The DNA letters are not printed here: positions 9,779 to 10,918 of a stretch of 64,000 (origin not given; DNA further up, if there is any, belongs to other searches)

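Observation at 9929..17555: U32-family Fe-S protein pair heading a single operon with chorismate mutase and all seven shikimate-pathway genes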

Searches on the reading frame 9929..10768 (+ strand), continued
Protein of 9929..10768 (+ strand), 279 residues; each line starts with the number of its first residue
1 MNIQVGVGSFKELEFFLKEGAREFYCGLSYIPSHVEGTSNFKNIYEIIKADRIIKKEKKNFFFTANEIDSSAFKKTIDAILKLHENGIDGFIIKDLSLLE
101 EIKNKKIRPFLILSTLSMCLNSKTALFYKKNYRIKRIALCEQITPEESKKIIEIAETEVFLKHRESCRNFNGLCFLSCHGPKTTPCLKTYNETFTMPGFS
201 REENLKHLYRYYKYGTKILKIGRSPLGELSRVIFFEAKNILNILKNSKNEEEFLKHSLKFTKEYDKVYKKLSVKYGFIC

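Call 68: find_related_loci(query=A1, collection=metagenome_contigs, flank=10000)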
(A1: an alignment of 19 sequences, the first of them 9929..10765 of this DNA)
Query A1 (279 aa) in metagenome_contigs; peptide patterns used: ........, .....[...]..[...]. (x = any residue, [..] = any of these).
206 stretches matched a pattern; 17 encode a relative of the query (tblastn E <= 1e-3); 17 distinct loci.
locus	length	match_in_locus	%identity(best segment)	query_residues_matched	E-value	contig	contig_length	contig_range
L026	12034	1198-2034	94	1-279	2e-174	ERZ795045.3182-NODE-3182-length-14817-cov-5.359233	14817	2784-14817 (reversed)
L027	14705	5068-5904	94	1-279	2e-174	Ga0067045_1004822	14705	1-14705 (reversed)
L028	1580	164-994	59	1-276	3e-104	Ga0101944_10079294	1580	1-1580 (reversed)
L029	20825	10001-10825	49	1-270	8e-81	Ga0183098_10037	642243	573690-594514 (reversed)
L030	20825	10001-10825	49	1-270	8e-81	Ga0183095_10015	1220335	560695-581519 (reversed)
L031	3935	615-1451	48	1-274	3e-78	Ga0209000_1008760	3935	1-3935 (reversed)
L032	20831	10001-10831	45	1-272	2e-77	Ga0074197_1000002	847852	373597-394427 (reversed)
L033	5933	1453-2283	45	1-272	1e-77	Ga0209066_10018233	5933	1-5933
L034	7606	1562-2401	45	1-277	3e-77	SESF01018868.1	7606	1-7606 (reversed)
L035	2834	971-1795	46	1-267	1e-65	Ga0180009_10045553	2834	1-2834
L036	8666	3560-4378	42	1-268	2e-65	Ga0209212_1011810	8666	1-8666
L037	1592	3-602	45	83-277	2e-51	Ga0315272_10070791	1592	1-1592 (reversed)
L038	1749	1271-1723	49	1-152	8e-45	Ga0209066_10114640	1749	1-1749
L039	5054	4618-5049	47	1-145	1e-40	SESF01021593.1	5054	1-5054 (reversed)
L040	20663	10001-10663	34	1-212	3e-32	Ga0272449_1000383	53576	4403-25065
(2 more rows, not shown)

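Call 80: search_protein_families(library=ncbifam, proteins=[L022:746-1516:+, L022:1562-2344:+, L022:2561-3049:+, L022:3012-4475:+, L022:4777-5793:+, L022:5801-6133:+, L022:15952-17103:+, L023:5735-6946:+, L023:4763-5431:+, L022:7485-8888:+], max_evalue=0.001)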
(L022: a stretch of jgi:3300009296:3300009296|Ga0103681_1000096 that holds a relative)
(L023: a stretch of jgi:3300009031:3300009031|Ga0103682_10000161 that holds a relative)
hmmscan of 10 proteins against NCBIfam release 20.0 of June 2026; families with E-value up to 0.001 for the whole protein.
L022:746-1516:+ (256 aa): 0 families

L022:1562-2344:+ (260 aa): 0 families

L022:2561-3049:+ (162 aa): 2 families
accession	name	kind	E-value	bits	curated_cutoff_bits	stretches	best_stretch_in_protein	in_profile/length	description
TIGR03976.1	chp_LLNDYxLRE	equivalog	1.1e-09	38.5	50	1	11-98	3-89/90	His-Xaa-Ser system protein HxsD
NF010464.0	PRK13889.1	subfamily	0.00024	19.1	1015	1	36-153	860-975/992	conjugal transfer relaxase TraA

L022:3012-4475:+ (487 aa): 38 families (the best 25 are shown)
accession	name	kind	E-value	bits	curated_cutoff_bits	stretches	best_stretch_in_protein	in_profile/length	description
TIGR03978.1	rSAM_paired_1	equivalog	3.1e-140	468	370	1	22-485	4-466/466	His-Xaa-Ser system radical SAM maturase HxsB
NF047865.1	rSAM_PapB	equivalog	2e-30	106.2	340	1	102-447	8-326/330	PapB family radical SAM/SPASM ranthipeptide maturase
TIGR04064.1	rSAM_nif11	equivalog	2.5e-27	95.7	518.7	1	100-230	82-212/459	nif11-like peptide radical SAM maturase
TIGR04068.1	rSAM_ocin_clost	equivalog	2.1e-26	92.8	500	1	57-227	44-216/462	Cys-rich peptide radical SAM maturase CcpM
TIGR03906.1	quino_hemo_SAM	equivalog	1.5e-25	89.8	453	1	101-253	98-253/467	quinohemoprotein amine dehydrogenase maturation protein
TIGR03974.1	rSAM_six_Cys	equivalog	5e-24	85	425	1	49-450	52-429/451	thioether cross-link-forming SCIFF peptide maturase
NF040492.1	not_ScfB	exception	5.4e-23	81.6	855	2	58-228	60-228/450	ScfB-related radical SAM/SPASM orphan maturase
NF035951.1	rSAM_RumMC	equivalog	9.6e-21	74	720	1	102-242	117-260/510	RumMC family radical SAM sactipeptide maturase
TIGR03942.1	sulfatase_rSAM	equivalog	1.3e-18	67.2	349.45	1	104-473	8-358/363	anaerobic sulfatase maturase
TIGR04083.1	rSAM_pep_methan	hypoth_equivalog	3.7e-14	52.4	300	1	101-223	4-121/376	TIGR04083 family peptide-modifying radical SAM enzyme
NF038170.1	lachnocin_rSAM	equivalog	1.1e-13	50.9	550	1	101-242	80-224/440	lachnocin radical SAM maturase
NF010321.0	PRK13758.1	equivalog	1.9e-12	47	441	1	106-474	14-364/370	anaerobic sulfatase-maturase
TIGR04115.1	rSAM_Cxxx_rpt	equivalog_domain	6.5e-12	45.6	350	1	101-447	6-335/359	radical SAM peptide maturase, CXXX-repeat target family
TIGR04280.1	geopep_mat_rSAM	hypoth_equivalog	1.2e-11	44.2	400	1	32-229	21-217/428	geopeptide radical SAM maturase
TIGR04148.1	GG_samocin_CFB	equivalog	1.4e-11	44.3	300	1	101-217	21-146/411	radical SAM peptide maturase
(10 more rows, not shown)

L022:4777-5793:+ (338 aa): 0 families

L022:5801-6133:+ (110 aa): 2 families
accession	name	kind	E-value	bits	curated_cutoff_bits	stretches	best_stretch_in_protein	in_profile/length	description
NF038313.3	HisXaaSer_A4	exception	2.3e-15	57.3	55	1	7-104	4-90/93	His-Xaa-Ser repeat protein HxsA4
NF038309.1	HisXaaSer_A3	equivalog_domain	4.9e-10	39.1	65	1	7-97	4-75/81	His-Xaa-Ser repeat protein HxsA3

L022:15952-17103:+ (383 aa): 0 families

L023:5735-6946:+ (403 aa): 0 families

L023:4763-5431:+ (222 aa): 1 family
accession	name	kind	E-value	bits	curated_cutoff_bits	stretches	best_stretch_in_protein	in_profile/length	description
TIGR03679.1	Dph6_archaeal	equivalog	1.1e-13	50.9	197.3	1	4-211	1-211/218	diphthine--ammonia ligase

L022:7485-8888:+ (467 aa): 53 families (the best 25 are shown)
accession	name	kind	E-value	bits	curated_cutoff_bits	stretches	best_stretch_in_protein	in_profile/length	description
TIGR03978.1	rSAM_paired_1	equivalog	9.3e-106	354.4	370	1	10-462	5-465/466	His-Xaa-Ser system radical SAM maturase HxsB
NF047865.1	rSAM_PapB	equivalog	9.4e-29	100.7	340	1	89-272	7-187/330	PapB family radical SAM/SPASM ranthipeptide maturase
TIGR04064.1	rSAM_nif11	equivalog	1.7e-28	99.5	518.7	1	90-225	83-223/459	nif11-like peptide radical SAM maturase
TIGR04068.1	rSAM_ocin_clost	equivalog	6.6e-26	91.2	500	1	88-233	87-239/462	Cys-rich peptide radical SAM maturase CcpM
TIGR03906.1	quino_hemo_SAM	equivalog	2.7e-22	79.1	453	1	88-225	97-240/467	quinohemoprotein amine dehydrogenase maturation protein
TIGR04280.1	geopep_mat_rSAM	hypoth_equivalog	8e-19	67.9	400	1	86-224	85-228/428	geopeptide radical SAM maturase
NF035951.1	rSAM_RumMC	equivalog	1.1e-17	64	720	1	88-224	115-257/510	RumMC family radical SAM sactipeptide maturase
TIGR03974.1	rSAM_six_Cys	equivalog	2.3e-17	63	425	1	90-224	102-242/451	thioether cross-link-forming SCIFF peptide maturase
TIGR04083.1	rSAM_pep_methan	hypoth_equivalog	1.9e-15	56.7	300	1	85-266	1-170/376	TIGR04083 family peptide-modifying radical SAM enzyme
TIGR03942.1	sulfatase_rSAM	equivalog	3.4e-15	56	349.45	1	86-273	2-189/363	anaerobic sulfatase maturase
NF040492.1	not_ScfB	exception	3.6e-14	52.5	855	1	90-272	100-284/450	ScfB-related radical SAM/SPASM orphan maturase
TIGR04261.1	rSAM_GlyRichRpt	subfamily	6.9e-14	51.6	310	1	92-269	4-182/363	cyclophane-forming radical SAM/SPASM peptide maturase GrrM/OscB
NF041298.1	rSAM_mat_DynA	equivalog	2.9e-13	49.5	450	1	86-412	2-317/356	dynobactin maturation radical SAM/SPASM protein DynA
TIGR04163.1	rSAM_cobopep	equivalog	1.8e-11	43.5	375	1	89-302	68-274/428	peptide-modifying radical SAM enzyme CbpB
NF041707.1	rSAM_YhhB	equivalog_domain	3e-11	42.8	445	1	88-228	5-154/369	cyclophane-forming radical SAM/SPASM peptide maturase YhhB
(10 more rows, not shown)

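Call 88: find_encoding_contigs(protein=P0017, flank=10000, max_places=1)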
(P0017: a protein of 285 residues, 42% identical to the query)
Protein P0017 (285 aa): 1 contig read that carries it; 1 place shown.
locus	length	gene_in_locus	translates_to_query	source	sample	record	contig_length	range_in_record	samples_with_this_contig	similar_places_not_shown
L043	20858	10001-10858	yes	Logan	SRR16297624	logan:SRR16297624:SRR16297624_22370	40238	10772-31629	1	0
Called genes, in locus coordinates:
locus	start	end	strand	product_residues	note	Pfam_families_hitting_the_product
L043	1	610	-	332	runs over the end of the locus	PF13353:Fer4_12 (weak), PF04055:Radical_SAM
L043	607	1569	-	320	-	PF04055:Radical_SAM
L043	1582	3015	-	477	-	PF04055:Radical_SAM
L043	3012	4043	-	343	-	PF04055:Radical_SAM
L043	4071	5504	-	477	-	PF04055:Radical_SAM, PF13353:Fer4_12 (faint)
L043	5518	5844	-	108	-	PF27806:HxsD (weak)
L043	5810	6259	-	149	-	PF27806:HxsD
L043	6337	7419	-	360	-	PF04055:Radical_SAM (weak)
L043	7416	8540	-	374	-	PF04055:Radical_SAM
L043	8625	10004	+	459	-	PF04055:Radical_SAM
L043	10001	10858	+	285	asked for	PF01136:Peptidase_U32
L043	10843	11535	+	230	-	-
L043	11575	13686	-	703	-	PF02310:B12-binding (weak), PF04055:Radical_SAM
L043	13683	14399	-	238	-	-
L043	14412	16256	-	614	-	PF13620:CarboxypepD_reg (faint), PF22904:NOMO1-like_2nd (faint)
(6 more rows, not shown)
